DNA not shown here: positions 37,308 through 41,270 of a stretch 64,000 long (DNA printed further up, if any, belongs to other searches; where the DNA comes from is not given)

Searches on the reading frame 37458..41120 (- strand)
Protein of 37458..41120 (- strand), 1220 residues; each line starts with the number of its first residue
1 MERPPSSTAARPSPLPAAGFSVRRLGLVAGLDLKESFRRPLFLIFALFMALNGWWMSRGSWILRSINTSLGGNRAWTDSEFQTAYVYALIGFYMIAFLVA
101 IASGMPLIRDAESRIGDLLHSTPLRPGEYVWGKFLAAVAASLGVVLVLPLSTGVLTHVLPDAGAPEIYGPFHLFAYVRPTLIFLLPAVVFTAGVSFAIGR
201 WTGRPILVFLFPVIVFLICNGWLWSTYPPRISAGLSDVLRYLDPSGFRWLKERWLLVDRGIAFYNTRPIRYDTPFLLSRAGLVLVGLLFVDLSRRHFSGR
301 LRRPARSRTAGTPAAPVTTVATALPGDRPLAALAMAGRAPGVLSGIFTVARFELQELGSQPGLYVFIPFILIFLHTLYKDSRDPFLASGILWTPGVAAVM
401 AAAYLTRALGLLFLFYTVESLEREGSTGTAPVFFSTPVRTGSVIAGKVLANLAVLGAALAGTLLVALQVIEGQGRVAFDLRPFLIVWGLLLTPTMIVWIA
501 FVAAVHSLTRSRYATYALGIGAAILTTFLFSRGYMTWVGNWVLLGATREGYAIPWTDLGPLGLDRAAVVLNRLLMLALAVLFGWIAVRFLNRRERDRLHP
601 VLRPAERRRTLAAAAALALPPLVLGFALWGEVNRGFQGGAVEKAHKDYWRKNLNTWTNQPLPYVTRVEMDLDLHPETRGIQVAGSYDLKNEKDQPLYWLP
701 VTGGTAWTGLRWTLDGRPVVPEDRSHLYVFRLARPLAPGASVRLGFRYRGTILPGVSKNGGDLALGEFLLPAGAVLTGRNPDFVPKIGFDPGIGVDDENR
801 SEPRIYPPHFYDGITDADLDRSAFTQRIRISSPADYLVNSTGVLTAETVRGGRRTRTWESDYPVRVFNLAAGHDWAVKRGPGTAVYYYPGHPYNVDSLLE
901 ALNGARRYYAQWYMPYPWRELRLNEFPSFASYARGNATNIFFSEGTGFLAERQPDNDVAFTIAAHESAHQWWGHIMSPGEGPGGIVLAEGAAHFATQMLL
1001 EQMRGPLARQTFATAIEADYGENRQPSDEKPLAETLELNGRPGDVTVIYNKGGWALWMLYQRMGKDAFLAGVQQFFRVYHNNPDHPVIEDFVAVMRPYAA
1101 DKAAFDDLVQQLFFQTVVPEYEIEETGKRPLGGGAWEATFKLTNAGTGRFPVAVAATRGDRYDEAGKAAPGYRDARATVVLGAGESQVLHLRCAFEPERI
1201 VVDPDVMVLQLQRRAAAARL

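Call 10: search_protein_families(library=pfam, proteins=[window:37458-41120:-], max_evalue=0.001)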
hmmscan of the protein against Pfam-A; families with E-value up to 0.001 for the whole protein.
window:37458-41120:- (1220 aa): 4 families
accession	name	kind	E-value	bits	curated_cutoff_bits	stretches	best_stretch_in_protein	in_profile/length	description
PF01433.26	Peptidase_M1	-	4.3e-11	43.3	27.7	1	910-1082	15-192/218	Peptidase family M1 domain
PF12698.13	ABC2_membrane_3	-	1.9e-08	34.3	31.6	1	79-218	154-284/347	ABC-2 family transporter protein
PF12679.13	ABC2_membrane_2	-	4.3e-06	26.6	27.2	1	404-530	73-199/283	ABC-2 family transporter protein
PF13346.12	ABC2_membrane_5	-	0.00024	21.2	25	0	88-220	36-162/205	ABC-2 family transporter protein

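Call 41: search_protein_families(library=ncbifam, proteins=[window:37458-41120:-], max_evalue=0.001)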
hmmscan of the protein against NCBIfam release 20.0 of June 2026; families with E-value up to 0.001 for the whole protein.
window:37458-41120:- (1220 aa): 1 family
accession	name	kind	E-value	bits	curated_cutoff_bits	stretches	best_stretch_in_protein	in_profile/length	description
TIGR02412.1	pepN_strep_liv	equivalog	1.9e-06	26.5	591.2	1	904-1080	231-410/832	aminopeptidase N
